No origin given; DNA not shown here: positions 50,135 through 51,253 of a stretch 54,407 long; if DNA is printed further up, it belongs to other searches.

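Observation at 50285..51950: NRPS ends in, and is followed by, paralogous hydrolase-like units with non-serine nucleophile elbows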

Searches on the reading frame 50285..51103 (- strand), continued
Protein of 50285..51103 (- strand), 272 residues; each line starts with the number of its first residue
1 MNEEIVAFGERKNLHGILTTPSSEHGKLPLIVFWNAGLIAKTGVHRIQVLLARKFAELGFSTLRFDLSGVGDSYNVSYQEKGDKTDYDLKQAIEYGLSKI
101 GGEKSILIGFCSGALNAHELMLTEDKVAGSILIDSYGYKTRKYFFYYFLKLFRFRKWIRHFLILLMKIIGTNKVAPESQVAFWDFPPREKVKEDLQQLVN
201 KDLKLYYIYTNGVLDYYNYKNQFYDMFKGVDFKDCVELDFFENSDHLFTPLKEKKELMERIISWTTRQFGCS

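Call 54: search_protein_families(library=pfam, proteins=[P0059, P0100, P0156, P0129, L002:1-1962:+], max_evalue=0.00001)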
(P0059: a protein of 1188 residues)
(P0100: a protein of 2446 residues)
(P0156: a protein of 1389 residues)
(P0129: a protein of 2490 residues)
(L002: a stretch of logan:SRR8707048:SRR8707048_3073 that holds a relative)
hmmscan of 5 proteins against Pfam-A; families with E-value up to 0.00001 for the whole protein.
P0059 (1188 aa): 5 families
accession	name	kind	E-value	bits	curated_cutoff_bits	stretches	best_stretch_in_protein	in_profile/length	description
PF00501.34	AMP-binding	-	1.1e-81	275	29.9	1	21-387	2-384/384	AMP-binding enzyme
PF00550.31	PP-binding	-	4.2e-15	56.2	20.8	1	547-611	1-67/67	Phosphopantetheine attachment site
PF12146.15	Hydrolase_4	-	9.8e-14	51.7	27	1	938-1041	4-105/239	Serine aminopeptidase, S33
PF13193.12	AMP-binding_C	-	1.1e-08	36.3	24.5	1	445-518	1-76/76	AMP-binding enzyme C-terminal domain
PF00561.26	Abhydrolase_1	-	4.9e-06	26.8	25.8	0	940-1049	3-103/245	alpha/beta hydrolase fold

P0100 (2446 aa): 7 families
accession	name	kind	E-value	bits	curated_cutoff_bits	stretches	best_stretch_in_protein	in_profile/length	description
PF00109.32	ketoacyl-synt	-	4.7e-55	187.4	20.8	1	881-1128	2-252/252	Beta-ketoacyl synthase, N-terminal domain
PF00202.27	Aminotran_3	-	2.5e-48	165.2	30.5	1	2005-2324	8-335/403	Aminotransferase class-III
PF00501.34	AMP-binding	-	6.2e-44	150.8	29.9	1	293-611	7-378/384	AMP-binding enzyme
PF00698.26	Acyl_transf_1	-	2.9e-41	142.4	32.7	1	1380-1635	2-254/319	Acyl transferase domain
PF02801.28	Ketoacyl-synt_C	-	2.5e-37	128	20.8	1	1136-1249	1-116/119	Beta-ketoacyl synthase, C-terminal domain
PF00550.31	PP-binding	-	6.3e-19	68.4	20.8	2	796-846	16-65/67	Phosphopantetheine attachment site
PF16197.11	KAsynt_C_assoc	-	2.4e-12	47.7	33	1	1255-1338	2-85/111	Ketoacyl-synthetase C-terminal extension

P0156 (1389 aa): 4 families
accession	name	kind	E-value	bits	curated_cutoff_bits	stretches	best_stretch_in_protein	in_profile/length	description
PF00501.34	AMP-binding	-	1.4e-74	251.7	29.9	1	214-564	3-384/384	AMP-binding enzyme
PF00550.31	PP-binding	-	1.2e-10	42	20.8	1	739-787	3-53/67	Phosphopantetheine attachment site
PF12146.15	Hydrolase_4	-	6.7e-09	35.8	27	1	1151-1241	19-110/239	Serine aminopeptidase, S33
PF13193.12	AMP-binding_C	-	3.3e-07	31.6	24.5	1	618-696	1-75/76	AMP-binding enzyme C-terminal domain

P0129 (2490 aa): 10 families
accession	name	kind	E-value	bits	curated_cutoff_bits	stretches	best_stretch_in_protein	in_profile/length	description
PF00501.34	AMP-binding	-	2.4e-76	257.5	29.9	1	291-643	3-383/384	AMP-binding enzyme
PF00109.32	ketoacyl-synt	-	1.5e-65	221.8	20.8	1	897-1146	2-252/252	Beta-ketoacyl synthase, N-terminal domain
PF00202.27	Aminotran_3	-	5.9e-43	147.5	30.5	1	2032-2343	9-325/403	Aminotransferase class-III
PF00698.26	Acyl_transf_1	-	2.5e-39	136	32.7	1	1412-1685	2-267/319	Acyl transferase domain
PF02801.28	Ketoacyl-synt_C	-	6.2e-37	126.7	20.8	1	1154-1273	1-118/119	Beta-ketoacyl synthase, C-terminal domain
PF00550.31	PP-binding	-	3.3e-26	91.8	20.8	2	805-866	3-66/67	Phosphopantetheine attachment site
PF16197.11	KAsynt_C_assoc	-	2.7e-18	66.8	33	1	1276-1387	1-111/111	Ketoacyl-synthetase C-terminal extension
PF22621.2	CurL-like_PKS_C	-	6.1e-09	36.2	27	1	1338-1386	3-52/64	CurL-like, PKS C-terminal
PF22336.2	RhiE-like_linker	-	2.7e-07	30.9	27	1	1339-1383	1-45/67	RhiE-like, KS-MAT linker domain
PF23297.2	ACP_SdgA_C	-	3.3e-07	30.7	27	0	1798-1877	10-84/95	Highly reducing polyketide synthase sdgA, C-terminal ACP domain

L002:1-1962:+ (653 aa): 1 family
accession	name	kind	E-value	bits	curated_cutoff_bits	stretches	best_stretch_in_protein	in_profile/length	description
PF00202.27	Aminotran_3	-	5.3e-54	183.9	30.5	1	188-545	9-371/403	Aminotransferase class-III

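Call 61: predict_structure(alignment_id=A5)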
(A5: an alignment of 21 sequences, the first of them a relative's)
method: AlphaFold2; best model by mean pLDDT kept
length: 535 residues; sequences in the alignment: 21
mean_pLDDT: 81.1   pTM: 0.77
mean pLDDT of the five models: 81.1, 81.0, 79.6, 79.5, 77.7
residues with pLDDT >= 90: 201; 70-90: 231; 50-70: 65; < 50: 38
segments of 3 or more residues with pLDDT < 50: 161-163, 241-246, 257-263, 298-303, 432-446
pLDDT, mean of each block of 10 residues (from residue 1): 83 89 81 88 79 83 91 85 96 95 94 96 94 93 85 63 55 84 94 91 75 83 82 64 52 54 56 79 75 68 65 87 82 76 86 92 93 90 95 92 87 73 69 38 50 91 94 87 92 90 88 81 94 86
secondary structure, 60 per line:
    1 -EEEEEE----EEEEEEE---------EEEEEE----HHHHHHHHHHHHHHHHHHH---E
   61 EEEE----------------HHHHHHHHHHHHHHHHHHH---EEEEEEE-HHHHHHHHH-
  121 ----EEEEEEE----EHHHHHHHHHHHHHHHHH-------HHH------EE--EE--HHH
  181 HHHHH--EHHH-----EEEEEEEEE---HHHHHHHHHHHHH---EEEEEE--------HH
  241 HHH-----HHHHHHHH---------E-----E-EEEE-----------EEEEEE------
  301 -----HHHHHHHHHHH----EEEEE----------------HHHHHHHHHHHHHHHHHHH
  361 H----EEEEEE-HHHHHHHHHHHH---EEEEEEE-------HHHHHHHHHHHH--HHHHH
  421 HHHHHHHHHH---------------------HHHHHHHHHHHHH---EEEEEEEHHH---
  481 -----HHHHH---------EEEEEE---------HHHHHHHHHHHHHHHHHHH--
elements in order: E2-7 E12-18 E28-33 H38-56 E60-64 H81-99 E103-109 H111-119 E125-131 H137-153 H178-185 E197-205 H209-221 E225-230 H239-243 H249-256 E274-277 E289-294 H306-316 E321-325 H342-361 E366-371 H373-384 E388-394 H402-413 H416-430 H452-464 E468-474 H486-490 E500-505 H515-533
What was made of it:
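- The single-chain fusion model has pTM 0.77 for 535 aa, which suggests a defined packing of the two halves (call 61).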

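Call 62: predict_structure(alignment_id=A6)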
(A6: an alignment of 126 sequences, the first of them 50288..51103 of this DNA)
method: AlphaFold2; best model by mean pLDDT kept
length: 272 residues; sequences in the alignment: 126
mean_pLDDT: 90.5   pTM: 0.88
mean pLDDT of the five models: 90.5, 90.4, 90.3, 89.5, 89.4
residues with pLDDT >= 90: 206; 70-90: 40; 50-70: 24; < 50: 2
segments of 3 or more residues with pLDDT < 50: none
pLDDT, mean of each block of 10 residues (from residue 1): 96 95 89 78 76 97 93 75 88 97 97 96 98 97 95 76 80 64 87 98 98 94 98 98 94 97 97 64
secondary structure, 60 per line:
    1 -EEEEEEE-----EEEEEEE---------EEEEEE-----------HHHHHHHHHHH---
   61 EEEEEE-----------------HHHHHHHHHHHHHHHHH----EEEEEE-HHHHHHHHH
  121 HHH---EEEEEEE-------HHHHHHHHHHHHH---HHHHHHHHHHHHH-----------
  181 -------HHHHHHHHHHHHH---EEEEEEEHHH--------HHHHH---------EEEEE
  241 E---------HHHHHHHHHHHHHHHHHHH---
elements in order: E2-8 E14-20 E30-35 H47-57 E61-66 H84-100 E105-110 H112-123 E127-133 H141-153 H157-169 H188-200 E204-210 H222-226 E236-241 H251-269
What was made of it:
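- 50285..51103 (-): hydr1-type stand-alone alpha/beta hydrolase, 272 aa. Proposed triad: Cys111 (50771-50773), Asp134 (50702-50704), His246 (50366-50368). In the AF2 model (pLDDT 90.5) Cys follows beta5, Asp follows beta6 and His follows beta8 (call 62).
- On Alpha/beta-hydrolase fold superfamily: The AF2 hydr1 model has pLDDT 90.5 with Cys111 between E105-110 and H112-123 (call 62).
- In the AF2 model (pLDDT 90.5, pTM 0.88) they sit after beta5, beta8 and beta6 (call 62).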

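Call 64: fold_search(model_id=the predicted structure, library=pdb)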
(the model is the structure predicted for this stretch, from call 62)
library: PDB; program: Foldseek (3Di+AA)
matches with E <= 10: 1711; with E <= 0.001: 979
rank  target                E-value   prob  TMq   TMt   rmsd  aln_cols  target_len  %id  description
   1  7q4h_A                8.8e-12  1.00  0.62  0.65   9.9       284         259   16  A thermostable lipase from Thermoanaerobacter thermohydrosulfuricus in complex with PMSF (released 2023-05-10)
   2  9h0z_E                1.4e-11  1.00  0.63  0.68   8.2       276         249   18  Crystal structure of TTL[Nle], thermophilic lipase TTL from Thermoanaerobacter thermohydrosulfuricus containing non-ca (released 2025-10-29)
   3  9h0z_D                1.7e-11  1.00  0.63  0.68   8.6       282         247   17  Crystal structure of TTL[Nle], thermophilic lipase TTL from Thermoanaerobacter thermohydrosulfuricus containing non-ca (released 2025-10-29)
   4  8b4u                  3.2e-11  1.00  0.64  0.64   9.0       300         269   19  The crystal structure of PET46, a PETase enzyme from Candidatus bathyarchaeota (released 2023-08-23)
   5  7q4j_A                3.4e-11  1.00  0.61  0.64   9.5       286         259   15  A thermostable lipase from Thermoanaerobacter thermohydrosulfuricus in complex a monoacylglycerol intermediate (released 2023-05-10)
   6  9h0z_A                4.4e-11  1.00  0.60  0.63   9.2       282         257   18  Crystal structure of TTL[Nle], thermophilic lipase TTL from Thermoanaerobacter thermohydrosulfuricus containing non-ca (released 2025-10-29)
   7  9h0z_F                5.0e-11  1.00  0.62  0.66   8.8       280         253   18  Crystal structure of TTL[Nle], thermophilic lipase TTL from Thermoanaerobacter thermohydrosulfuricus containing non-ca (released 2025-10-29)
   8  9h0z_C                9.8e-11  1.00  0.59  0.64   8.4       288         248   18  Crystal structure of TTL[Nle], thermophilic lipase TTL from Thermoanaerobacter thermohydrosulfuricus containing non-ca (released 2025-10-29)
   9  2ock                  2.5e-10  1.00  0.53  0.56  11.0       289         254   13  Crystal structure of valacyclovir hydrolase D123N mutant (released 2008-02-05)
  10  7qjm_B                3.2e-10  1.00  0.60  0.55  13.4       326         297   13  Crystal structure of an alpha/beta-hydrolase enzyme from Chloroflexus sp. MS-G (202) (released 2022-12-28)
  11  7qjm_A                5.5e-10  1.00  0.59  0.54  13.6       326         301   13  Crystal structure of an alpha/beta-hydrolase enzyme from Chloroflexus sp. MS-G (202) (released 2022-12-28)
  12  7wwh_A                6.2e-10  1.00  0.60  0.64   8.4       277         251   17  Crystal structure of the Geobacillus thermoglucosidasius feruloyl esterase GthFAE (released 2022-03-09)
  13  2i3d_B                8.0e-10  1.00  0.57  0.68   9.3       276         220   13  Crystal Structure of Protein of Unknown Function ATU1826, a Putative Alpha/Beta Hydrolase from Agrobacterium tumefacie (released 2006-09-19)
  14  4ccw                  1.0e-09  1.00  0.56  0.54  10.0       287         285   14  Crystal structure of naproxen esterase (carboxylesterase NP) from Bacillus subtilis (released 2014-01-22)
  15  2ocg                  1.0e-09  1.00  0.53  0.56  11.3       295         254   12  Crystal structure of human valacyclovir hydrolase (released 2008-02-05)
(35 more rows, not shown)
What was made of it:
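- On Alpha/beta-hydrolase fold superfamily: Foldseek matches esterases and lipases at probability 1.00 and TM about 0.6 (call 64).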

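Call 65: search_protein_families(library=ncbifam, alignment_id=A6, max_evalue=0.00001)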
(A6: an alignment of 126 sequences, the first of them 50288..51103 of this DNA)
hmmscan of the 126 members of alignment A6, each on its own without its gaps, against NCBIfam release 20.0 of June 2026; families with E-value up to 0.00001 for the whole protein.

A. member 1, window:50288-51103:- (272 aa): 1 family
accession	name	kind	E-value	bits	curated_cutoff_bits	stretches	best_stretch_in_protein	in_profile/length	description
TIGR03100.1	hydr1_PEP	hypoth_equivalog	9.6e-15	54.6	168.45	1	9-264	9-271/274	hydrolase 1, exosortase A system-associated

B. families by the number of members that match (of 126 scanned): 6 families
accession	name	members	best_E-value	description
TIGR03100.1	hydr1_PEP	126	1.7e-31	hydrolase 1, exosortase A system-associated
NF041096.1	esterase_EstD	52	3.3e-11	esterase EstD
TIGR03101.1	hydr2_PEP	18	6.2e-09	hydrolase 2, exosortase A system-associated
NF058544.1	IVPilMotSglTMyx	8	3.2e-08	type IV pili motility protein SglT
NF047920.1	lactonase_UilS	4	1e-07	UilS family quorum-quenching N-acyl-homoserine lactonase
TIGR02427.1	protocat_pcaD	1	7.2e-06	3-oxoadipate enol-lactonase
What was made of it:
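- Closest known: TIGR03100 / TIGR03101. Same: All 126 hydr1 relatives hit TIGR03100 best (call 65).
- Closest known: TIGR03100 / TIGR03101. Different: The best E-value among 126 relatives is only 1.7e-31 (call 65).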

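Call 72: search_protein_families(library=pfam, proteins=[L007:10841-11503:-, L034:10755-11555:+, L068:13620-15167:+, L068:11830-13623:+, L068:3787-4704:-, L020:11603-12427:-, L072:7446-8195:+, L072:10988-12844:+, L035:10897-12798:-, L029:5974-7143:+], max_evalue=0.0001)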
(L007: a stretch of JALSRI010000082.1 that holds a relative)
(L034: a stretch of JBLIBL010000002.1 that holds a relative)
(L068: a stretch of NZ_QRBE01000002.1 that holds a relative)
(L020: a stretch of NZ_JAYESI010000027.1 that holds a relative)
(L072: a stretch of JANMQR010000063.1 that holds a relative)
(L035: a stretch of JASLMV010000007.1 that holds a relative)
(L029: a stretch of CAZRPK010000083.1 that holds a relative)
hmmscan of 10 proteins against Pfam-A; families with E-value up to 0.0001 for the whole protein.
L007:10841-11503:- (220 aa): 2 families
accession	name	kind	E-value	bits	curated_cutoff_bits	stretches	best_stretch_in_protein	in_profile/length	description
PF17837.6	4PPT_N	-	1.9e-22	79.5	27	1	30-97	1-68/68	4'-phosphopantetheinyl transferase N-terminal domain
PF01648.25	ACPS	-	6.1e-15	55.6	25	1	104-181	1-84/111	4'-phosphopantetheinyl transferase superfamily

L034:10755-11555:+ (266 aa): 2 families
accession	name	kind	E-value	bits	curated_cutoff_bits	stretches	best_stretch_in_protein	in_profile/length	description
PF17837.6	4PPT_N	-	9.5e-21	74.1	27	1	80-142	6-68/68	4'-phosphopantetheinyl transferase N-terminal domain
PF01648.25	ACPS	-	8e-11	42.4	25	1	150-221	2-78/111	4'-phosphopantetheinyl transferase superfamily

L068:13620-15167:+ (515 aa): 2 families
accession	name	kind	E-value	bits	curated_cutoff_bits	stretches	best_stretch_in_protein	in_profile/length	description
PF01943.22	Polysacc_synt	-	2.7e-15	57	28.2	1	7-287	1-273/274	Polysaccharide biosynthesis protein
PF03023.19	MurJ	-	1.7e-05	24.1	27.4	1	87-463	57-447/451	Lipid II flippase MurJ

L068:11830-13623:+ (597 aa): 0 families

L068:3787-4704:- (305 aa): 1 family
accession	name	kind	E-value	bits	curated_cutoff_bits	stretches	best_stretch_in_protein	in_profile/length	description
PF02698.23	DUF218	-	4.4e-28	98.3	27.6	1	138-295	1-133/133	DUF218 domain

L020:11603-12427:- (274 aa): 0 families

L072:7446-8195:+ (249 aa): 2 families
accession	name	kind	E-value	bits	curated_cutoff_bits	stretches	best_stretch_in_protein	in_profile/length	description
PF01648.25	ACPS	-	7.6e-16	58.6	25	1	130-210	1-87/111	4'-phosphopantetheinyl transferase superfamily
PF22624.1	AASDHPPT_N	-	3.9e-09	37.1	27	1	37-113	15-96/100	4'-phosphopantetheinyl transferase, N-terminal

L072:10988-12844:+ (618 aa): 2 families
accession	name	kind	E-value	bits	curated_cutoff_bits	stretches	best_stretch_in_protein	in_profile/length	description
PF02129.25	Peptidase_S15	-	1.1e-43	150.3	23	1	67-328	1-261/262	X-Pro dipeptidyl-peptidase (S15 family)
PF08530.16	PepX_C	-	4.1e-39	135.2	22.5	1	379-610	12-216/217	X-Pro dipeptidyl-peptidase C-terminal non-catalytic domain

L035:10897-12798:- (633 aa): 3 families
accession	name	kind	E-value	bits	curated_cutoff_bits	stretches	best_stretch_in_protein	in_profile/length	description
PF00733.27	Asn_synthase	-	1.4e-79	268.8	21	1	243-620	2-354/354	Asparagine synthase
PF13537.11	GATase_7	-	6.5e-42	142.9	25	1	47-167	1-122/123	Glutamine amidotransferase domain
PF13522.11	GATase_6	-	2e-40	138.2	27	1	32-161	1-129/130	Glutamine amidotransferase domain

L029:5974-7143:+ (389 aa): 4 families
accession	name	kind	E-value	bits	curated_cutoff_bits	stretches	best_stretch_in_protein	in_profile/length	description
PF02771.21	Acyl-CoA_dh_N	-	8.8e-37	126.4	22.9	1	17-128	1-113/113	Acyl-CoA dehydrogenase, N-terminal domain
PF00441.29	Acyl-CoA_dh_1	-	4.1e-26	92.4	22.4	1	238-381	5-148/150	Acyl-CoA dehydrogenase, C-terminal domain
PF02770.24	Acyl-CoA_dh_M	-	7.1e-23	81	33.3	1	132-223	1-97/97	Acyl-CoA dehydrogenase, middle domain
PF08028.16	Acyl-CoA_dh_2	-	1.8e-05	25.5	22.7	1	250-370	2-132/134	Acyl-CoA dehydrogenase, C-terminal domain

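Call 76: fold_search(model_id=the predicted structure, library=pdb)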
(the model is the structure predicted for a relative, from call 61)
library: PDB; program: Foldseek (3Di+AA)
matches with E <= 10: 1724; with E <= 0.001: 1081
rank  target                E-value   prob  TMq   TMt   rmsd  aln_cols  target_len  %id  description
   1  7q4h_A                6.9e-12  1.00  0.35  0.67   7.3       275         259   17  A thermostable lipase from Thermoanaerobacter thermohydrosulfuricus in complex with PMSF (released 2023-05-10)
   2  9h0z_A                6.9e-12  1.00  0.34  0.65   7.1       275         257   17  Crystal structure of TTL[Nle], thermophilic lipase TTL from Thermoanaerobacter thermohydrosulfuricus containing non-ca (released 2025-10-29)
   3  9h0z_C                6.9e-12  1.00  0.32  0.63   8.0       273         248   20  Crystal structure of TTL[Nle], thermophilic lipase TTL from Thermoanaerobacter thermohydrosulfuricus containing non-ca (released 2025-10-29)
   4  7q4j_A                1.1e-11  1.00  0.34  0.65   7.8       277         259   18  A thermostable lipase from Thermoanaerobacter thermohydrosulfuricus in complex a monoacylglycerol intermediate (released 2023-05-10)
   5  7qjm_B                1.3e-11  1.00  0.32  0.54  13.1       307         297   15  Crystal structure of an alpha/beta-hydrolase enzyme from Chloroflexus sp. MS-G (202) (released 2022-12-28)
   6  9h0z_D                1.6e-11  1.00  0.33  0.66   7.4       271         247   19  Crystal structure of TTL[Nle], thermophilic lipase TTL from Thermoanaerobacter thermohydrosulfuricus containing non-ca (released 2025-10-29)
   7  3llc                  1.6e-11  1.00  0.31  0.58   8.0       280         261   18  Crystal structure of Putative hydrolase (YP_002548124.1) from Agrobacterium vitis S4 at 1.80 A resolution (released 2010-03-23)
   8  9h0z_F                1.7e-11  1.00  0.33  0.65   7.2       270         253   20  Crystal structure of TTL[Nle], thermophilic lipase TTL from Thermoanaerobacter thermohydrosulfuricus containing non-ca (released 2025-10-29)
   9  7qjm_A                2.0e-11  1.00  0.32  0.55  13.1       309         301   16  Crystal structure of an alpha/beta-hydrolase enzyme from Chloroflexus sp. MS-G (202) (released 2022-12-28)
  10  9h0z_E                3.9e-11  1.00  0.34  0.67   6.6       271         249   20  Crystal structure of TTL[Nle], thermophilic lipase TTL from Thermoanaerobacter thermohydrosulfuricus containing non-ca (released 2025-10-29)
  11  3pe6                  7.9e-11  1.00  0.32  0.56   8.9       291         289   13  Crystal Structure of a soluble form of human MGLL in complex with an inhibitor (released 2011-03-02)
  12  8trf_B                9.5e-11  1.00  0.30  0.56   8.3       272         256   18  Crystal structure of SM0281, an alpha/beta hydrolase from Sinorhizobium meliloti (released 2025-02-12)
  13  7l50_D                1.4e-10  1.00  0.32  0.57   8.3       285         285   14  Crystal structure of human monoacylglycerol lipase in complex with compound 4f (released 2021-08-11)
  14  3hju_A                1.4e-10  1.00  0.31  0.53   9.2       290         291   16  Crystal structure of human monoglyceride lipase (released 2009-12-08)
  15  8b4u                  1.8e-10  1.00  0.33  0.62   9.4       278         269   18  The crystal structure of PET46, a PETase enzyme from Candidatus bathyarchaeota (released 2023-08-23)
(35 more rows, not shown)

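Call 80: search_dna_similar(query=L068:10001-10828:+, collection=plasmids, mode=protein, max_evalue=0.001, max_rows=30)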
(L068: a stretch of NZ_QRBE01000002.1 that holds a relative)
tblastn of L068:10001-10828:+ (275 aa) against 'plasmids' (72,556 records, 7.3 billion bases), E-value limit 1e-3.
Records with a match: 25; places in all: 26; records where one place covers at least 80% of the query: 7.
Best place of each record, by identity: <60% 25.
By first word of the organism name: Azospirillum 11; Rhizobium 10; Variovorax 1; Phyllobacterium 1; Methylobacterium 1; Burkholderia 1.
By predicted mobility (MOB-suite, as given by PLSDB): non-mobilizable 21; mobilizable 3; conjugative 1.
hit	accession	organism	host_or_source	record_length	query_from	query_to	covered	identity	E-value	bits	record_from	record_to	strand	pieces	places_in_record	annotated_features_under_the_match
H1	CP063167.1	Variovorax paradoxus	-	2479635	1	263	96%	27.2%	6e-17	88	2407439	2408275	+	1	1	hypothetical protein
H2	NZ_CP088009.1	Rhizobium sp. T136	Melilotus albus,Cell culture,root nodule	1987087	1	257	93%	26.5%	7e-10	67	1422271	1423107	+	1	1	none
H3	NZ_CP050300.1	Phyllobacterium sp. 628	Oxytropis pumilio,cell culture,root ...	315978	1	269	98%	25.0%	9e-7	57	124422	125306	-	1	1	alpha/beta fold hydrolase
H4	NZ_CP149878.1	Rhizobium sp. T1473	Medicago sativa,Cell Culture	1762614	1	257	93%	25.8%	1e-8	63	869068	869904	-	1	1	none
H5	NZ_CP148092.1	Rhizobium sp. T1470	Medicago sativa,cell culture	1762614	1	257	93%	25.8%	1e-8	63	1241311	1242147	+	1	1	none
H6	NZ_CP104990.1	Rhizobium sp. CC-CFT758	cell culture,agricultural soil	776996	1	261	95%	25.0%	2e-4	50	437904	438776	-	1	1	alpha/beta fold hydrolase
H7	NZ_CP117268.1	Rhizobium rhododendri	Rhododendron sp.,pure bacterial ...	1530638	3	261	94%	24.0%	1e-7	60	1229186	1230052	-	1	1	record has no annotation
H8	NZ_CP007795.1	Azospirillum argentinense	Triticum aestivum L.,Root,wheat ...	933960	3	135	48%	37.7%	7e-5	52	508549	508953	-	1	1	alpha/beta fold hydrolase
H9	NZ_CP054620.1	Azospirillum oryzae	cell culture,soil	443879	3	135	48%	35.5%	2e-11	71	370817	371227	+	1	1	alpha/beta fold hydrolase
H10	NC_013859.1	Azospirillum sp. B510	-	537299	3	135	48%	35.5%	1e-10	69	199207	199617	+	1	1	alpha/beta fold hydrolase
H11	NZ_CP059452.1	Azospirillum brasilense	Prokaryotes,soil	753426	3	135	48%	35.0%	1e-6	57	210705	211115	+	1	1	alpha/beta fold hydrolase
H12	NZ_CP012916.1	Azospirillum brasilense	Digitaria eriantha,microbe,root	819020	3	135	48%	35.0%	2e-5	54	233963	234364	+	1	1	alpha/beta fold hydrolase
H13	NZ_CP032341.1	Azospirillum brasilense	soil sample,Agricultural field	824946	3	135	48%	35.0%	2e-5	54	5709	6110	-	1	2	alpha/beta fold hydrolase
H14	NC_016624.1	Azospirillum lipoferum 4B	-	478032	3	135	48%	34.1%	4e-8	61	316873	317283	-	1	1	alpha/beta fold hydrolase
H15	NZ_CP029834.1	Azospirillum ramasamyi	single cell,Cow dung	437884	3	135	48%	33.3%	3e-7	59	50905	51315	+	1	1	alpha/beta fold hydrolase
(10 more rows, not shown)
